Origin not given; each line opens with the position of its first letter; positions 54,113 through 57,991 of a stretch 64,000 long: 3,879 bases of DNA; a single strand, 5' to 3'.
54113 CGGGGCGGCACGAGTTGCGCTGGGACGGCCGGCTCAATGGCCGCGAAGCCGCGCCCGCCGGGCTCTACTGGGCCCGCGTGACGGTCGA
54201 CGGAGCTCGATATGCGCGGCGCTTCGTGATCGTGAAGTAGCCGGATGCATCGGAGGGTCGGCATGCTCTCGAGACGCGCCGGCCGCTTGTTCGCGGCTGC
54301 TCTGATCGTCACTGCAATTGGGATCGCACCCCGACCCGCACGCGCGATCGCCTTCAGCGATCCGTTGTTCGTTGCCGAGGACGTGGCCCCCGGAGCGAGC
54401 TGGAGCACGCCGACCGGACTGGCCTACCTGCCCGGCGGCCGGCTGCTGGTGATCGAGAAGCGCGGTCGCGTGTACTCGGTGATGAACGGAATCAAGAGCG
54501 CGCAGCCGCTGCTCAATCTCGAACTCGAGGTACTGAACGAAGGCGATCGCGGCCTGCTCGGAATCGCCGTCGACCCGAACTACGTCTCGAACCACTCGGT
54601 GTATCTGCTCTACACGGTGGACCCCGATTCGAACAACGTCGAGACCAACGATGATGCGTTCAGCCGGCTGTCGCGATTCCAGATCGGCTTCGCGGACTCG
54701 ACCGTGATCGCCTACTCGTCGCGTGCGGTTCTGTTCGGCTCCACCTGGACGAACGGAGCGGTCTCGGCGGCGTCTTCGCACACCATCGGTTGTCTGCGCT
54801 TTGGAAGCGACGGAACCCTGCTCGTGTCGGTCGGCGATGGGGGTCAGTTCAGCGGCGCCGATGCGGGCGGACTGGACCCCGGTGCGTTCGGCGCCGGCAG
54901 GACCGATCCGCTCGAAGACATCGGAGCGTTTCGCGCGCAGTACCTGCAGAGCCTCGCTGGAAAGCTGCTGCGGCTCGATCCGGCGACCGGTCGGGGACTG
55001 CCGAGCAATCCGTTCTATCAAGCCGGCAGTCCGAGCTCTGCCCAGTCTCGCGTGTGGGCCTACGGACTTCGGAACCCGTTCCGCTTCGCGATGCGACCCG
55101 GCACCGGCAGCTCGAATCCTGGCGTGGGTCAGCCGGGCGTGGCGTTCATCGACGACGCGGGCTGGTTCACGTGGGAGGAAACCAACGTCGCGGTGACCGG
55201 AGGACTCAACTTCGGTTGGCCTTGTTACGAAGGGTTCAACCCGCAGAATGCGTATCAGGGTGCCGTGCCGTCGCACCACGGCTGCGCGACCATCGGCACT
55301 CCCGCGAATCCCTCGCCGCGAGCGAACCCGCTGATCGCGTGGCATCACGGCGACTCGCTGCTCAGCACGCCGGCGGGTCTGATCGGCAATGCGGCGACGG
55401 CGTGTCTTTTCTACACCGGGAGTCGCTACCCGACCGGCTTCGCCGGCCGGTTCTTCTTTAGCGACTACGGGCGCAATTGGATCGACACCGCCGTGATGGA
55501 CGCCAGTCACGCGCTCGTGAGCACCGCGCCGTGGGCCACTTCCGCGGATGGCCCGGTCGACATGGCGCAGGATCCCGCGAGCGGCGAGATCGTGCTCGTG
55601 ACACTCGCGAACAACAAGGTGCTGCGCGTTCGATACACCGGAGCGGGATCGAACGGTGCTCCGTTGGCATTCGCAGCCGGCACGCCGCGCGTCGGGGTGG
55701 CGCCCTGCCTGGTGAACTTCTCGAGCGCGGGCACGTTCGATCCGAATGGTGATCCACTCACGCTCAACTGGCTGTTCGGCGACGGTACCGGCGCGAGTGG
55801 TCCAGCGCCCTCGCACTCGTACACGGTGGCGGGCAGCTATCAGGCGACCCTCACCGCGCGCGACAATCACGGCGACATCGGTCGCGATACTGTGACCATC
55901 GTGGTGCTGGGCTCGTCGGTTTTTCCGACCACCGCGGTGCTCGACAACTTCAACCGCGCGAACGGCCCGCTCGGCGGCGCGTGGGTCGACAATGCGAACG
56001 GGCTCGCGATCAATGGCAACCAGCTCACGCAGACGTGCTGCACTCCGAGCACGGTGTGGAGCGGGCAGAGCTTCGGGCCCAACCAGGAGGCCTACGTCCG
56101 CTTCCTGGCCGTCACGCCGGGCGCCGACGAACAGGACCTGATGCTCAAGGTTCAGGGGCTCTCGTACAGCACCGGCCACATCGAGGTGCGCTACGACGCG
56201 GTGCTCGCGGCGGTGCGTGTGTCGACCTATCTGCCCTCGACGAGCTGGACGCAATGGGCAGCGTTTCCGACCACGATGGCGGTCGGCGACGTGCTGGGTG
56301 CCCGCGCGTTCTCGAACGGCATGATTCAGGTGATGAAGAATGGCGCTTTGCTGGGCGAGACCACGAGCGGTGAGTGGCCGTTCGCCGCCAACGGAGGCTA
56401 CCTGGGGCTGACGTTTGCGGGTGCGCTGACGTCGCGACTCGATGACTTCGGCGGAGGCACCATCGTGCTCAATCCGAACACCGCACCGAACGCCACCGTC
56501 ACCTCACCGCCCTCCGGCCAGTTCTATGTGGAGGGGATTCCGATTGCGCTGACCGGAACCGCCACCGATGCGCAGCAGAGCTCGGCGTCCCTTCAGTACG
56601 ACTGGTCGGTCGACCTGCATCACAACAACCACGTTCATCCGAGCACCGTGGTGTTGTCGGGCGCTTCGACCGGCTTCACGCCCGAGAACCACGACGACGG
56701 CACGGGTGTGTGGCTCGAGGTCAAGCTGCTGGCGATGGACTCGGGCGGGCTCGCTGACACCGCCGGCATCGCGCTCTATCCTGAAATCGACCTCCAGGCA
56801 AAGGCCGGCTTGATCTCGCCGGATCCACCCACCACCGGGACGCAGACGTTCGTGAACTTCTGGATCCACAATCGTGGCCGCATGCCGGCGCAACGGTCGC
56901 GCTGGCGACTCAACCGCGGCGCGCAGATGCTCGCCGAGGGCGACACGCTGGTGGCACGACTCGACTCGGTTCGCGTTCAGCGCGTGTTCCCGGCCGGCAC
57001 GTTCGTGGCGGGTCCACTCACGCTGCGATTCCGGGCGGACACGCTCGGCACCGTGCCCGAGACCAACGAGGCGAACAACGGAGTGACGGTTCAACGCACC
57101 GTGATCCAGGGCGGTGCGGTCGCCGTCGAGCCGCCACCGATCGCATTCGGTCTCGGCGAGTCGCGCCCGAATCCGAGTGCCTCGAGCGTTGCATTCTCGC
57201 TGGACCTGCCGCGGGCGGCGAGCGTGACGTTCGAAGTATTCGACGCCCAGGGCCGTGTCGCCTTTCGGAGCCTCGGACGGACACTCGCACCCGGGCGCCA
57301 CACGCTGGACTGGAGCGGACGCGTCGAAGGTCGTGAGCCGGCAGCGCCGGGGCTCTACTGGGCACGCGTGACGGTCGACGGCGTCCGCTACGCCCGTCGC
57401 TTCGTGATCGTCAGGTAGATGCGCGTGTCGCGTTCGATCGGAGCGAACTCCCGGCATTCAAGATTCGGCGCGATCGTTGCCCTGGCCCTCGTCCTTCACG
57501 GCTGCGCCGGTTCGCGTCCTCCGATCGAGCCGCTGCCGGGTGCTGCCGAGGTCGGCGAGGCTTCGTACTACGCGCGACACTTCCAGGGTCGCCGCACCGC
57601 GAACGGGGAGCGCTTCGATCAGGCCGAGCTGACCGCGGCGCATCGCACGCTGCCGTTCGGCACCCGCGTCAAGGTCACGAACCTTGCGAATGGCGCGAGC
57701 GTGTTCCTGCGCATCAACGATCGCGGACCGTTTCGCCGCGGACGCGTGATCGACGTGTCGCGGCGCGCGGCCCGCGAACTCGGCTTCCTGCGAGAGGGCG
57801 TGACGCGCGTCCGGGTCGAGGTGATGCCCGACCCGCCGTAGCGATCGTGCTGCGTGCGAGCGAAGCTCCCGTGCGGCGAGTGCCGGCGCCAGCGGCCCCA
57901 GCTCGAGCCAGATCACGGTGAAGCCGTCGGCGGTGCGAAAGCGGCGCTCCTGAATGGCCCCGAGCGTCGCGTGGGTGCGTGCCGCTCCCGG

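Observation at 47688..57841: Tandem operon of three giant secreted quinoprotein-like T9SS cargo proteins ending in an RlpA-like lipoprotein (plus a fourth paralog at 22498-25554)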

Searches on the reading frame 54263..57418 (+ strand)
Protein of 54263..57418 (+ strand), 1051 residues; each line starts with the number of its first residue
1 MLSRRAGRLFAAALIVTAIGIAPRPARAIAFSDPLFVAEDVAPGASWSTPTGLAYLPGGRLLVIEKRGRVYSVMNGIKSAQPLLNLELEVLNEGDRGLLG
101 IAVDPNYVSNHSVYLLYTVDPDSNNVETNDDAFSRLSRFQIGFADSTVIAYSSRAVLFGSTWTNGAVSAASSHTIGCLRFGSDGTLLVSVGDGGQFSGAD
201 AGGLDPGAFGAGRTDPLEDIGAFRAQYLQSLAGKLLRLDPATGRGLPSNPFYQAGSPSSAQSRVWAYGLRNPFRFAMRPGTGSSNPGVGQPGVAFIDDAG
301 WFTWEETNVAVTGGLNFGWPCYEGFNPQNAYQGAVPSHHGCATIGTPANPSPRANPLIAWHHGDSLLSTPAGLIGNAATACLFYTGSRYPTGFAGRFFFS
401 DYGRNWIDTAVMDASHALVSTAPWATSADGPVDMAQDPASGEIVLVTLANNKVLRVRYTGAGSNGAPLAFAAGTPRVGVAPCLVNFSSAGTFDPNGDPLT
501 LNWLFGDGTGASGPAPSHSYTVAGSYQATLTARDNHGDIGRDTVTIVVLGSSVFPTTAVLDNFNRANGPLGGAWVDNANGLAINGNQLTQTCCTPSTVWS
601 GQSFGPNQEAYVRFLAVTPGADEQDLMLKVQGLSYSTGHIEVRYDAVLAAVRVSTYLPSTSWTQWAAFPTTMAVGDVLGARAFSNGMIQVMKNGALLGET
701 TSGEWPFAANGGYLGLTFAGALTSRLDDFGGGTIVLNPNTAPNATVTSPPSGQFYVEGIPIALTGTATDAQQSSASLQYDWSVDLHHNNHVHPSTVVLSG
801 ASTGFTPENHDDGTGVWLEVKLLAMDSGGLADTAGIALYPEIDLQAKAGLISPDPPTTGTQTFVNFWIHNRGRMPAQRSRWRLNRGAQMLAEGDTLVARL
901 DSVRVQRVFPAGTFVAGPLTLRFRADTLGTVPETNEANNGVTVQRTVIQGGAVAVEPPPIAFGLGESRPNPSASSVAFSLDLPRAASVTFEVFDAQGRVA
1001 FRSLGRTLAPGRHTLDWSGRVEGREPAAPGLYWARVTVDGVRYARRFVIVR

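Call 8: search_protein_families(library=pfam, proteins=[window:54263-57418:+], max_evalue=0.01)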
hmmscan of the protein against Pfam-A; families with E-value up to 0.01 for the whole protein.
window:54263-57418:+ (1051 aa): 5 families
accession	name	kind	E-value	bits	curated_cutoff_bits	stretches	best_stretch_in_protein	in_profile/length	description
PF07995.17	GSDH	-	2.1e-26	93.4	25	1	49-330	3-231/332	Glucose / Sorbosone dehydrogenase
PF18911.6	PKD_4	-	6.3e-17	61.9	27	1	464-548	1-85/85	PKD domain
PF00801.26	PKD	-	3.9e-13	49.7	23.5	1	472-544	6-77/80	PKD domain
PF13860.13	FlgD_ig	-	1.8e-05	25.1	27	1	974-1038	10-75/79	FlgD Ig-like domain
PF07705.17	CARDB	-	3.5e-05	24.4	22.7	1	851-942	10-100/101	CARDB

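Call 9: search_protein_families(library=ncbifam, proteins=[window:54263-57418:+], max_evalue=0.01)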
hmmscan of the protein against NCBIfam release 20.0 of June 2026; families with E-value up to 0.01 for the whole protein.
window:54263-57418:+ (1051 aa): 3 families
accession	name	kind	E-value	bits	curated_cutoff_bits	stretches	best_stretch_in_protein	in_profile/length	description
TIGR03606.1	non_repeat_PQQ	subfamily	1.3e-09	37.4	434.55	1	48-334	30-282/454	glucose/sorbosone family PQQ-dependent dehydrogenase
TIGR04183.1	Por_Secre_tail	domain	0.00027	20.9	23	1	969-1049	3-71/72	T9SS type A sorting domain-containing protein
NF009276.0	PRK12633.1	equivalog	0.00044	20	383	1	960-1038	103-181/234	flagellar basal body rod modification protein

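Call 73: find_encoding_contigs(protein=window:54263-57418:+, flank=10000, max_places=2)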
Protein window:54263-57418:+ (1051 aa): no gene with exactly this product is on record in the collection.

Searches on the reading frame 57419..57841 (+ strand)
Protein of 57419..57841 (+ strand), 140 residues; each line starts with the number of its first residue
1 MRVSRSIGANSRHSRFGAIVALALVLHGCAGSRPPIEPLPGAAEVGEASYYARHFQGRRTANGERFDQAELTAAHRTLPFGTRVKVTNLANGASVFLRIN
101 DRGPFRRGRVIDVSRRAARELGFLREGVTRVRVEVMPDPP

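Call 8: search_protein_families(library=pfam, proteins=[window:57419-57841:+], max_evalue=0.01)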
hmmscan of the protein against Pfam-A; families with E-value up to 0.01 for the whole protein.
window:57419-57841:+ (140 aa): 1 family
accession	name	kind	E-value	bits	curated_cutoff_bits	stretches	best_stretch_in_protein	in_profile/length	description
PF03330.24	DPBB_1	-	2.9e-24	85.5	28.8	1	45-133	3-83/83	Lytic transglycolase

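Call 9: search_protein_families(library=ncbifam, proteins=[window:57419-57841:+], max_evalue=0.01)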
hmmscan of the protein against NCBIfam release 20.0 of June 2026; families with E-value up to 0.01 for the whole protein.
window:57419-57841:+ (140 aa): 3 families
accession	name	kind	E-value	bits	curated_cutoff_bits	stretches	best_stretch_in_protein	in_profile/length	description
TIGR00413.1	rlpA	subfamily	2.6e-42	145.2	82.15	1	46-136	1-91/208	septal ring lytic transglycosylase RlpA family protein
NF047735.1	MPL36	exception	8.9e-35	120.8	430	1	43-136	91-184/305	RlpA family plasminogen-binding lipoprotein MPL36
NF007953.1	PRK10672.1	equivalog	6.5e-28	98.3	201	1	44-135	78-167/362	endolytic peptidoglycan transglycosylase RlpA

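Call 76: list_cluster_members(proteins=[P0001, P0108, window:57419-57841:+])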
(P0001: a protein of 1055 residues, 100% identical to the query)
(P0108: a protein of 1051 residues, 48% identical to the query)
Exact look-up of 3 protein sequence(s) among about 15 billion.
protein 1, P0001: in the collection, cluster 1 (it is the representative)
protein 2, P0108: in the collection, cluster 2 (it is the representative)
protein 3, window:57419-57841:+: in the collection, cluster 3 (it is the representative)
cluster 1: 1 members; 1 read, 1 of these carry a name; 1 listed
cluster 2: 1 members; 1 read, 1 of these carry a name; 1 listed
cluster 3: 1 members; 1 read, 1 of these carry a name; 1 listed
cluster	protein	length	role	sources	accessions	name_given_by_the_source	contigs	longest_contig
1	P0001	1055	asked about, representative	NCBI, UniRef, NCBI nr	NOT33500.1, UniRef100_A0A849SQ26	MAG: PKD domain-containing protein [Candidatus Eisenbacteria bacterium] | PKD domain-containing protein n=1 Tax=Eiseniibacteriota bacterium TaxID=2212470 ... | PKD domain-containing protein [Candidatus Eisenbacteria bacterium]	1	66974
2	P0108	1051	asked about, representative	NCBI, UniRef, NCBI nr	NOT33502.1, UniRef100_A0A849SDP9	MAG: PKD domain-containing protein [Candidatus Eisenbacteria bacterium] | PKD domain-containing protein n=1 Tax=Eiseniibacteriota bacterium TaxID=2212470 ... | PKD domain-containing protein [Candidatus Eisenbacteria bacterium]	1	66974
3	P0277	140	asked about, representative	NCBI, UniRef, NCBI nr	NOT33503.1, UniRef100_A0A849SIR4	MAG: septal ring lytic transglycosylase RlpA family protein [Candidatus Eisenbacteria ... | Probable endolytic peptidoglycan transglycosylase RlpA n=1 Tax=Eiseniibacteriota ... | septal ring lytic transglycosylase RlpA family protein [Candidatus Eisenbacteria ...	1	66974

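Call 77: find_homologous_proteins(query=window:57419-57841:+, max_evalue=1e-10)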
Query window:57419-57841:+ (140 aa): 7979 proteins with E <= 1e-10 among 8000 candidates; the best 120 are listed.
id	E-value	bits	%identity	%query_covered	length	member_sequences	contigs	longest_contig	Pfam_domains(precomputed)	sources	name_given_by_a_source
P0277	4.5e-85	300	100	100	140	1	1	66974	PF03330.25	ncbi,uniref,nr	ncbi:MAG: septal ring lytic transglycosylase RlpA family protein [Candidatus Eisenbacteria bacterium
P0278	1.4e-71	257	57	84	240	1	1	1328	PF03330.25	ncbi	-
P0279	8.2e-53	196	61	67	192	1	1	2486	PF03330.25,PF13598.13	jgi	-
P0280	1.0e-51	192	57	67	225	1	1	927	PF03330.25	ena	-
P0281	1.3e-44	169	59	67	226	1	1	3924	PF03330.25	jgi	jgi:rare lipoprotein A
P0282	5.4e-44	167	64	91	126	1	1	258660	PF03330.25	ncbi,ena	-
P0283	4.6e-43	164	69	87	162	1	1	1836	PF03330.25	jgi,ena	-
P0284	6.4e-43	164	72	78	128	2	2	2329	PF03330.25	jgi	jgi:rare lipoprotein A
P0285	3.7e-42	161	63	86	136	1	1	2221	PF03330.25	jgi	jgi:rare lipoprotein A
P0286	4.4e-42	161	68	79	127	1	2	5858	PF03330.25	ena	-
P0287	5.4e-42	161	68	79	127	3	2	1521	PF03330.25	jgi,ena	-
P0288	9.1e-42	160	68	79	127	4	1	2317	PF03330.25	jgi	jgi:rare lipoprotein A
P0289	1.2e-41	160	65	86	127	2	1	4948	PF03330.25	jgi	jgi:rare lipoprotein A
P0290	1.3e-41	160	69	79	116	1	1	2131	PF03330.25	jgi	jgi:rare lipoprotein A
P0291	2.6e-41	159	64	86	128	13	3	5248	PF03330.25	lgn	-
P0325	5.3e-39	151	64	87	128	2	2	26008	PF03330.25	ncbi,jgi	ncbi:MAG TPA: septal ring lytic transglycosylase RlpA family protein [Candidatus Eisenbacteria bacte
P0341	2.2e-38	149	59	91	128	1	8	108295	PF03330.25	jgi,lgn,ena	-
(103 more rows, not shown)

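Call 78: find_encoding_contigs(protein=P0282, flank=6000, max_places=2)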
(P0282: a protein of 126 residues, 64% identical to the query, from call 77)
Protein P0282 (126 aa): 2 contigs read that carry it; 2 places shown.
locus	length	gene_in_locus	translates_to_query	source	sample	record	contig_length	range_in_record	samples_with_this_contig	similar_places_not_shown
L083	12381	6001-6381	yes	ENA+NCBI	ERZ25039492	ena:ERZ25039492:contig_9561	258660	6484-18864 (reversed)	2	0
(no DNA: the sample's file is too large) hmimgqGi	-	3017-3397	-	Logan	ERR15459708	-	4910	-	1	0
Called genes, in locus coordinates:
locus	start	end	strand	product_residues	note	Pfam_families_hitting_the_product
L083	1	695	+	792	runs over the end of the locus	PF00069:Pkinase, PF01636:APH (faint), PF03109:ABC1 (faint), PF07714:PK_Tyr_Ser-Thr, PF13428:TPR_14 (faint), PF13432:TPR_16 (faint), PF00515:TPR_1 (faint), PF07719:TPR_2 (faint), +3 more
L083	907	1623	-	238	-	PF00027:cNMP_binding, PF13545:HTH_Crp_2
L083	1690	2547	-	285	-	PF00561:Abhydrolase_1, PF12697:Abhydrolase_6, PF03096:Ndr (faint), PF12146:Hydrolase_4 (weak)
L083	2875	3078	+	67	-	PF00313:CSD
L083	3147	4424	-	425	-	PF00278:Orn_DAP_Arg_deC, PF02784:Orn_Arg_deC_N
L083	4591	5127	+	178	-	-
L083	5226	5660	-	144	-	PF13505:OMP_b-brl (weak), PF02462:Opacity (weak)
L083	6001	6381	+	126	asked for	PF03330:DPBB_1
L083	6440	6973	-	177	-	-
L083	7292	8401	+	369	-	-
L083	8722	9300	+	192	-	PF02826:2-Hacid_dh_C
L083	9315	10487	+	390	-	-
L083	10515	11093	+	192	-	-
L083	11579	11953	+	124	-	PF02775:TPP_enzyme_C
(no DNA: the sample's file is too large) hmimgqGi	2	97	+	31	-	?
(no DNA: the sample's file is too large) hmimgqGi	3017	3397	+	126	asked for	PF03330:DPBB_1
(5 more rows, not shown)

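Call 79: find_encoding_contigs(protein=P0325, flank=6000, max_places=2)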
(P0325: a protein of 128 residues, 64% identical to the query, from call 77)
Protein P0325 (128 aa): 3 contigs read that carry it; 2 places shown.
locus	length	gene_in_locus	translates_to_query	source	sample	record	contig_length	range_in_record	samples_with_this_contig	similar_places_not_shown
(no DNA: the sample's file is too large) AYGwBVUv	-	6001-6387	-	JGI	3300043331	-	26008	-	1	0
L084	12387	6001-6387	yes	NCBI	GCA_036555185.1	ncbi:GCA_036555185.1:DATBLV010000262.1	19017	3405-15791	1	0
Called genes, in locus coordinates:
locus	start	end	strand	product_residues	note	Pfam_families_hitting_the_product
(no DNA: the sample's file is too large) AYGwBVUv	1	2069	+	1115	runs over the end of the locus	PF00890:FAD_binding_2, PF12831:FAD_oxidored, PF13450:NAD_binding_8, PF14691:Fer4_20, PF07992:Pyr_redox_2, PF13237:Fer4_10, PF12838:Fer4_7, PF13187:Fer4_9, +14 more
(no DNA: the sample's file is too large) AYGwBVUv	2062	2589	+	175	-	PF02662:FlpD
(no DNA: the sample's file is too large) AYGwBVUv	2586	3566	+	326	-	PF01058:Oxidored_q6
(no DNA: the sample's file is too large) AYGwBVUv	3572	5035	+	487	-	PF27537:HoxH, PF00374:NiFeSe_Hases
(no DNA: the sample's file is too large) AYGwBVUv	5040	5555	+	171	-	PF01750:HycI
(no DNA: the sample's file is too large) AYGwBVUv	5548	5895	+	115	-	PF01155:HypA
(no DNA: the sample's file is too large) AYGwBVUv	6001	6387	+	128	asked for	PF03330:DPBB_1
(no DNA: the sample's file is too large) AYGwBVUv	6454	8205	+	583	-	PF20423:AceK_regulatory, PF06315:AceK_kinase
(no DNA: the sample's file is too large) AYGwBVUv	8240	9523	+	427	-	PF00180:Iso_dh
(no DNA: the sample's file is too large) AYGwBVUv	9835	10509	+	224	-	-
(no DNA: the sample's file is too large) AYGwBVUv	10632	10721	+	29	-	PF09604:Potass_KdpF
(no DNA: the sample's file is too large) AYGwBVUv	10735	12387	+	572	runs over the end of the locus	PF03814:KdpA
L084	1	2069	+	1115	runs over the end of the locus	PF00890:FAD_binding_2, PF12831:FAD_oxidored, PF13450:NAD_binding_8, PF14691:Fer4_20, PF07992:Pyr_redox_2, PF13237:Fer4_10, PF12838:Fer4_7, PF13187:Fer4_9, +14 more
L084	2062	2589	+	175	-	PF02662:FlpD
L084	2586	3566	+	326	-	PF01058:Oxidored_q6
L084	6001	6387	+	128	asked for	PF03330:DPBB_1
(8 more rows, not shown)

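Call 80: find_encoding_contigs(protein=P0341, flank=6000, max_places=2)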
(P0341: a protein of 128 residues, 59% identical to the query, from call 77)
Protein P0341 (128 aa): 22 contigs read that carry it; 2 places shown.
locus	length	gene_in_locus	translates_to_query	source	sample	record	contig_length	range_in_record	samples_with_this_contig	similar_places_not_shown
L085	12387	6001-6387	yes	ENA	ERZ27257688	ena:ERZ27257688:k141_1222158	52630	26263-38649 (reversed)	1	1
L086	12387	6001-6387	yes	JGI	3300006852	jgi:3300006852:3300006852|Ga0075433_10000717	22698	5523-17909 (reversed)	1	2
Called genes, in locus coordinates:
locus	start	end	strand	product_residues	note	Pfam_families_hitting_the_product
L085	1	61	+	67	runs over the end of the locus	PF00313:CSD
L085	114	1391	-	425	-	PF00278:Orn_DAP_Arg_deC, PF02784:Orn_Arg_deC_N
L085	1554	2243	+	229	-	-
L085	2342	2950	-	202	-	PF13505:OMP_b-brl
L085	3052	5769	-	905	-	PF13620:CarboxypepD_reg, PF13715:CarbopepD_reg_2, PF00593:TonB_dep_Rec_b-barrel, PF25183:OMP_b-brl_4 (weak)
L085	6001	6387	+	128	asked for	PF03330:DPBB_1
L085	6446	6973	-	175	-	-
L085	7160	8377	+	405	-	-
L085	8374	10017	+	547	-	PF00672:HAMP (weak), PF00512:HisKA, PF02518:HATPase_c, PF13581:HATPase_c_2 (weak)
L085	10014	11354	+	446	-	PF00072:Response_reg, PF00158:Sigma54_activat, PF01078:Mg_chelatase (faint), PF14532:Sigma54_activ_2, PF00004:AAA (weak), PF07728:AAA_5, PF25601:AAA_lid_14, PF02954:HTH_8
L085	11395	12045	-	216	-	-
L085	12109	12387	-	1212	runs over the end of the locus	PF12698:ABC2_membrane_3 (faint), PF01433:Peptidase_M1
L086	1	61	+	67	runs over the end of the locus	PF00313:CSD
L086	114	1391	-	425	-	PF00278:Orn_DAP_Arg_deC, PF02784:Orn_Arg_deC_N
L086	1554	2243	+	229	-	-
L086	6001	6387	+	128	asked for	PF03330:DPBB_1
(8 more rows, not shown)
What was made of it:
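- Three close RlpA homologs lie next to unrelated genes (calls 78-80).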
